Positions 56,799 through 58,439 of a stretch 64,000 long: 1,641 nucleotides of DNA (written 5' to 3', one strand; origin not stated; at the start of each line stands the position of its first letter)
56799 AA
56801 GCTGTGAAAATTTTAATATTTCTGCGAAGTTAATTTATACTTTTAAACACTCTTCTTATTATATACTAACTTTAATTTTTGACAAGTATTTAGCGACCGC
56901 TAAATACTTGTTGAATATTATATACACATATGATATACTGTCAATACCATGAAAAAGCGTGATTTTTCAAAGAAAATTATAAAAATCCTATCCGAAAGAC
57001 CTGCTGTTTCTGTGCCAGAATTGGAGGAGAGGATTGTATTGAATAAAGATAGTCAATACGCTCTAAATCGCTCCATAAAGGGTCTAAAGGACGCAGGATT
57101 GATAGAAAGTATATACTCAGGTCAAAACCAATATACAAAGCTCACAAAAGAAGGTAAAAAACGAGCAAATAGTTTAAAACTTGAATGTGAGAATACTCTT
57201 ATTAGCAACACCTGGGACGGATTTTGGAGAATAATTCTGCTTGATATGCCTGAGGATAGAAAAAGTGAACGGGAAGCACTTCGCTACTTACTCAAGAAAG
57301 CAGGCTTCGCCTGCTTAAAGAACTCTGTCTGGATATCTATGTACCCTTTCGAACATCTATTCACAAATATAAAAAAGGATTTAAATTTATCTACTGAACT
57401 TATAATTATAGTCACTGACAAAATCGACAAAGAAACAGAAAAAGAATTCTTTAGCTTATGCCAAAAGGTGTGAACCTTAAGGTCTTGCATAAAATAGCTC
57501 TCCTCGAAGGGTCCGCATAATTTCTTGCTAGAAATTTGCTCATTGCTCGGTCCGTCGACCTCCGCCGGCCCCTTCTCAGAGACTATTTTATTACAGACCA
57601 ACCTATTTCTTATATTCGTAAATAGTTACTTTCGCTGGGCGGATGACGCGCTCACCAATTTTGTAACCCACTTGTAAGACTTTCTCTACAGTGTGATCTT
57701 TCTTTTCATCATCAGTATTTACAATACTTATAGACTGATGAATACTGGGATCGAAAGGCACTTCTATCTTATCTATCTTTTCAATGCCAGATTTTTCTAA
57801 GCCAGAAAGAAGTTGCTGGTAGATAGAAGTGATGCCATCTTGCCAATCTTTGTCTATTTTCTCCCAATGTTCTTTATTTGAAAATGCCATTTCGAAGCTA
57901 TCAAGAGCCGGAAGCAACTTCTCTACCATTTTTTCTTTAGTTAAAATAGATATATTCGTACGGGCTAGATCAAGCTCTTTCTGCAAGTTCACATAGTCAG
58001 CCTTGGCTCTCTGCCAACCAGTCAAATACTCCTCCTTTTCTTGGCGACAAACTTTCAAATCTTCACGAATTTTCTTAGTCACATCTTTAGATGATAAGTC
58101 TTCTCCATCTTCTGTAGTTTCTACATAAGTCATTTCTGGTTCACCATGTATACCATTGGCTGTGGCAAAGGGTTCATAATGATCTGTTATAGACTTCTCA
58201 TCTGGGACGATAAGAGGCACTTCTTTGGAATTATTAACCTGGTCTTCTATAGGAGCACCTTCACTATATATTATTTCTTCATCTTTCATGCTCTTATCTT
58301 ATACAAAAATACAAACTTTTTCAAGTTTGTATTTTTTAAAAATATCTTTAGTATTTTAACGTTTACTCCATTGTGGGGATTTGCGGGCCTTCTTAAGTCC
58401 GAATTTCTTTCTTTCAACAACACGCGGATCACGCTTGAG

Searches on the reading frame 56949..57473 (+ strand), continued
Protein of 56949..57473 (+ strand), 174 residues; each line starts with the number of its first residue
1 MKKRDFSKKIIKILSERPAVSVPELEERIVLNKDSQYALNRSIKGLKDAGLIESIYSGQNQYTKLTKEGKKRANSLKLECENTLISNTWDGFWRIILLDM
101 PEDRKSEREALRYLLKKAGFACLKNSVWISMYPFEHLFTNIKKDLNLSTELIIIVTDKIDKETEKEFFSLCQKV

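Call 54: find_encoding_contigs(protein=P0140, flank=4000, max_places=4)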
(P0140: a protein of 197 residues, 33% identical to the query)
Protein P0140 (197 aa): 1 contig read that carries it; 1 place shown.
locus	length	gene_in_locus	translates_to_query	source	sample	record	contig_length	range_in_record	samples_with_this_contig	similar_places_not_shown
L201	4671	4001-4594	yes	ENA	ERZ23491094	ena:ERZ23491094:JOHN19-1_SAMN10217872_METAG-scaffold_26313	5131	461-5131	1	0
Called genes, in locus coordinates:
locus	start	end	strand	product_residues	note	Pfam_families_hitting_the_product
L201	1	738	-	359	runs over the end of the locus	PF00226:DnaJ, PF01556:DnaJ_C, PF00684:DnaJ_CXXCXGXG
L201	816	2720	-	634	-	PF00012:HSP70, PF06723:MreB_Mbl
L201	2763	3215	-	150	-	PF01161:PBP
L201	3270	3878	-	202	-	PF01025:GrpE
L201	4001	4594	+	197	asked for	PF20803:PaaX_M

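Call 55: find_encoding_contigs(protein=P0240, flank=4000, max_places=4)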
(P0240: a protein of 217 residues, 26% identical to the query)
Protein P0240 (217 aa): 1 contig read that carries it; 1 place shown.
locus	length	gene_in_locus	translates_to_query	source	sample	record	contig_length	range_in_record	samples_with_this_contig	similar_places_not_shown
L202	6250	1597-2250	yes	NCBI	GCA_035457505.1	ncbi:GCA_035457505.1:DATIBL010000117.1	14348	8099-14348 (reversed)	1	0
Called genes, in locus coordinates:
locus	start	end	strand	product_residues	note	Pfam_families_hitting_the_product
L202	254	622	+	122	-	PF00856:SET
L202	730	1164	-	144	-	-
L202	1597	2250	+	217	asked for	PF20803:PaaX_M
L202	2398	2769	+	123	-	PF00072:Response_reg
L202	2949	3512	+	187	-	PF01936:NYN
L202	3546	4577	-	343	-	PF00962:A_deaminase, PF19326:AMP_deaminase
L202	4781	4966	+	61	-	-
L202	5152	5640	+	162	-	-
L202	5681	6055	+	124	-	-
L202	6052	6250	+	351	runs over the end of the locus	PF00033:Cytochrome_B, PF13631:Cytochrom_B_N_2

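Call 56: find_encoding_contigs(protein=P0270, flank=4000, max_places=4)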
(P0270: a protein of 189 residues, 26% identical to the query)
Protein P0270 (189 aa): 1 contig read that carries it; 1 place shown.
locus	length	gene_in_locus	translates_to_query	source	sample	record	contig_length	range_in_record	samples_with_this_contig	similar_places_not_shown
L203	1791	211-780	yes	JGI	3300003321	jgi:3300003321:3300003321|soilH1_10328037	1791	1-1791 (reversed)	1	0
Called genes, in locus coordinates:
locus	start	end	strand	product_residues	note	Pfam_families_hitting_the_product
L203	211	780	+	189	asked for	PF20803:PaaX_M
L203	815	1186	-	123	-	-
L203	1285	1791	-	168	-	?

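Call 57: find_encoding_contigs(protein=P0189, flank=4000, max_places=4)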
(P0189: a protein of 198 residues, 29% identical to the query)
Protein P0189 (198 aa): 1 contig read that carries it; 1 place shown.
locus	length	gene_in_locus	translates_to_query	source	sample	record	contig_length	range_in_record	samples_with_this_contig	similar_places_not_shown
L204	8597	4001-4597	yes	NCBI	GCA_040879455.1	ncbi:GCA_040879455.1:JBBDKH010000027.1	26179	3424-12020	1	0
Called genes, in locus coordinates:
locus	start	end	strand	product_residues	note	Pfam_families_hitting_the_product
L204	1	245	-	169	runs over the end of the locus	-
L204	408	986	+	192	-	PF01944:SpoIIM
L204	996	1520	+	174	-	PF13521:AAA_28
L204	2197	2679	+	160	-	-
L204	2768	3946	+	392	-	PF05496:RuvB_N, PF01078:Mg_chelatase (faint), PF13401:AAA_22 (faint), PF00004:AAA, PF07728:AAA_5, PF13173:AAA_14 (weak), PF16193:AAA_assoc_2, PF12002:MgsA_C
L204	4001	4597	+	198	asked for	PF20803:PaaX_M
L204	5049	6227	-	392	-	PF03952:Enolase_N, PF00113:Enolase_C, PF13378:MR_MLE_C (weak)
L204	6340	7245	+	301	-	PF03807:F420_oxidored (faint), PF01210:NAD_Gly3P_dh_N, PF07479:NAD_Gly3P_dh_C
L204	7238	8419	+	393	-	PF00370:FGGY_N, PF02782:FGGY_C (faint)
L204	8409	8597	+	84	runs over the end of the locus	-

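Call 58: find_encoding_contigs(protein=P0137, flank=4000, max_places=3)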
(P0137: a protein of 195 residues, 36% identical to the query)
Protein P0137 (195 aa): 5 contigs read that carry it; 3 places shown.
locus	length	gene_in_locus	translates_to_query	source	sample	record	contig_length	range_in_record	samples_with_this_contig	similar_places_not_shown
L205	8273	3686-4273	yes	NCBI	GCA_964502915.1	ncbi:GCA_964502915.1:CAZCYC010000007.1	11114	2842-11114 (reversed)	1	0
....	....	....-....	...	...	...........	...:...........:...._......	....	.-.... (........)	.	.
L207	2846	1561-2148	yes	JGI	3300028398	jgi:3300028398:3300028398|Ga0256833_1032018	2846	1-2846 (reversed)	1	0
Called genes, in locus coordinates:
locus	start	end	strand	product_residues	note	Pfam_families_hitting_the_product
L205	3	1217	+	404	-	?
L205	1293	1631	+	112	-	-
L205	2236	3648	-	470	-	PF00587:tRNA-synt_2b, PF03129:HGTP_anticodon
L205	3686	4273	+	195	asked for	PF20803:PaaX_M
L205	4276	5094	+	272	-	PF00398:RrnaAD, PF13649:Methyltransf_25 (weak)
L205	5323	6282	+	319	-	-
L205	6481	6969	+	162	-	PF00466:Ribosomal_L10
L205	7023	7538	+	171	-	PF16320:Ribosomal_L12_N, PF00542:Ribosomal_L12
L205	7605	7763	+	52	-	-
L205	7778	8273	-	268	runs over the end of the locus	-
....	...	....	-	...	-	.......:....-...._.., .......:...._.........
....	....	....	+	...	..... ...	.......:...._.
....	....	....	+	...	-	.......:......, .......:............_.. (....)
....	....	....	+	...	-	-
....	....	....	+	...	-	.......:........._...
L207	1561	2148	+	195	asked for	PF20803:PaaX_M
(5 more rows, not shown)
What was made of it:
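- Other short PaaX_M paralogues sit in unrelated contexts such as proS/ksgA, a response regulator, or enolase (calls 55, 57, 58).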

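Call 59: find_encoding_contigs(protein=P0146, flank=4000, max_places=3)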
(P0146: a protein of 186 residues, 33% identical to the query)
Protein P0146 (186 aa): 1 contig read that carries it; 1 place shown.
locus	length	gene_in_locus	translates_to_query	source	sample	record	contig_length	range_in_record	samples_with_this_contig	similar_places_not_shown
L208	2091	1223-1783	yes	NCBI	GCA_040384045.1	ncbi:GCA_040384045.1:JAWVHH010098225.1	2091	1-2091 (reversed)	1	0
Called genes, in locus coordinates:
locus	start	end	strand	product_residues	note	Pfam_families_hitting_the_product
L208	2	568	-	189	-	?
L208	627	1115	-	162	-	-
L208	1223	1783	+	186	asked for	PF20803:PaaX_M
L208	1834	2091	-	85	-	?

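Call 60: find_encoding_contigs(protein=P0157, flank=4000, max_places=3)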
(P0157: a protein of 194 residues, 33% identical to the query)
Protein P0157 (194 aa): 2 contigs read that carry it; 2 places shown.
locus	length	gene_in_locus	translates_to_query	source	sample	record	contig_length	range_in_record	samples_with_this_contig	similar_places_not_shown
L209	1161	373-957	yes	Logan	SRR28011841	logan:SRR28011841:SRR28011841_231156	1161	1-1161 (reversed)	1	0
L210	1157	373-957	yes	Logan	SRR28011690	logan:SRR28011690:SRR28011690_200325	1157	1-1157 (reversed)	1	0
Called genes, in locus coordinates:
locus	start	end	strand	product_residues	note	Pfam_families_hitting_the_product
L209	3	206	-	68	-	?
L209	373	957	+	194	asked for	PF20803:PaaX_M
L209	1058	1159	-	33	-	?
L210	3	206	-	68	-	?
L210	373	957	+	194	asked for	PF20803:PaaX_M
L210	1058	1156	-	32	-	?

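Call 61: find_encoding_contigs(protein=P0161, flank=4000, max_places=3)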
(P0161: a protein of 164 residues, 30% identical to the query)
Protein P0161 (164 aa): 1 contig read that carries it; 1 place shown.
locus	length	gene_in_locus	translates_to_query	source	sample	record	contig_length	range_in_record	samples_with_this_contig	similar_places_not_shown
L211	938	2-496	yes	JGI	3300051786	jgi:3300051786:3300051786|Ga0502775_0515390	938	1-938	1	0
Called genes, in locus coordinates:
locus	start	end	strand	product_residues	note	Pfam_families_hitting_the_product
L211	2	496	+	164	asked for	PF20803:PaaX_M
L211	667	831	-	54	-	-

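Call 78: find_encoding_contigs(protein=P0141, flank=3500, max_places=2)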
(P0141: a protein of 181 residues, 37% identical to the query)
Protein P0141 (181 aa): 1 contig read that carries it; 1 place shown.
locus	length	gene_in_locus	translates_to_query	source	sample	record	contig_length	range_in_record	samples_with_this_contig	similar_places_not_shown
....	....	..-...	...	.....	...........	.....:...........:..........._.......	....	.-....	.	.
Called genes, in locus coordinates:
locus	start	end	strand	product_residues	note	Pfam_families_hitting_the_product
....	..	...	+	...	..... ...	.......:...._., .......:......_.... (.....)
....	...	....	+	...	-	?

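Call 79: find_encoding_contigs(protein=P0150, flank=3500, max_places=2)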
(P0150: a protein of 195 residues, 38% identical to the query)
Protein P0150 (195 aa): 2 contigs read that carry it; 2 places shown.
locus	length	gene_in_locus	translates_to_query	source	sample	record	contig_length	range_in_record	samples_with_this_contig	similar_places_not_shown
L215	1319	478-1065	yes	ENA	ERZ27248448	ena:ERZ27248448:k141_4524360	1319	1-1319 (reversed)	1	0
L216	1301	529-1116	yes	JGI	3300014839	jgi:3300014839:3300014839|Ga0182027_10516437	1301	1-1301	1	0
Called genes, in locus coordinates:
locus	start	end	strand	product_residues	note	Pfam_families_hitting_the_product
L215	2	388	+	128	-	?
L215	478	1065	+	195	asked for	PF20803:PaaX_M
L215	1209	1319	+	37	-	?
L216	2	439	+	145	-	?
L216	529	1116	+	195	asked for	PF20803:PaaX_M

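Call 80: find_encoding_contigs(protein=P0155, flank=3500, max_places=2)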
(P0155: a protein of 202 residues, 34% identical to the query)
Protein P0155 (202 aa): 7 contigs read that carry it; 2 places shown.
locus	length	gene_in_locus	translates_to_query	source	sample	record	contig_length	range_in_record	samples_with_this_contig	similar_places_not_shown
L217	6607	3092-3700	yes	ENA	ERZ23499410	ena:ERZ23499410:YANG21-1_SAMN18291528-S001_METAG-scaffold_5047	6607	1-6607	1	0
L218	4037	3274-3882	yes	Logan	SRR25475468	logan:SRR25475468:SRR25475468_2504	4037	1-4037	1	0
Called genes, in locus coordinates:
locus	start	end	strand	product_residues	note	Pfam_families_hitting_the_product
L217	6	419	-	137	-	PF01467:CTP_transf_like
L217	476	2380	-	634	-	PF00012:HSP70, PF06723:MreB_Mbl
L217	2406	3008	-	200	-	PF01025:GrpE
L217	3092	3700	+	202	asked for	PF20803:PaaX_M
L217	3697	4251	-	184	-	-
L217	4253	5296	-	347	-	PF01594:AI-2E_transport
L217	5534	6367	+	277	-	PF01435:Peptidase_M48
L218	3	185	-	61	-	?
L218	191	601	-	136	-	PF01467:CTP_transf_like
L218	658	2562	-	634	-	PF00012:HSP70, PF06723:MreB_Mbl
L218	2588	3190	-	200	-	PF01025:GrpE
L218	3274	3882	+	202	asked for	PF20803:PaaX_M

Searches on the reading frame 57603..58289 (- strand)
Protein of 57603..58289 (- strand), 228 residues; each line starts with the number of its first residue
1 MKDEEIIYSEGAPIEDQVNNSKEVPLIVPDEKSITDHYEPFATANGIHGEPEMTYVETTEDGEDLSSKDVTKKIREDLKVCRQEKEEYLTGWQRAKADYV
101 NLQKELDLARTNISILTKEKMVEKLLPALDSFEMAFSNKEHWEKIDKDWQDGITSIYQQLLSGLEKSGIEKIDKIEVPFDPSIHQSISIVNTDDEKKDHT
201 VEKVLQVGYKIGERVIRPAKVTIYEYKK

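Call 3: search_protein_families(library=pfam, proteins=[window:57603-58289:-], max_evalue=0.1)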
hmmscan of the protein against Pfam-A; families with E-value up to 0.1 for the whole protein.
window:57603-58289:- (228 aa): 2 families
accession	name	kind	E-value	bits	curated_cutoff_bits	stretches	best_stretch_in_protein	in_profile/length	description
PF01025.24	GrpE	-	2.2e-35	122.2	25.8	1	66-223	8-163/165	GrpE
PF14277.12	DUF4364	-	0.013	15.8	26.9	1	52-164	56-162/162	Domain of unknown function (DUF4364)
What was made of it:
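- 57603..58289 (-): grpE, convergent with REG. It has no operator of its own in this clade. Pfam GrpE (call 3).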
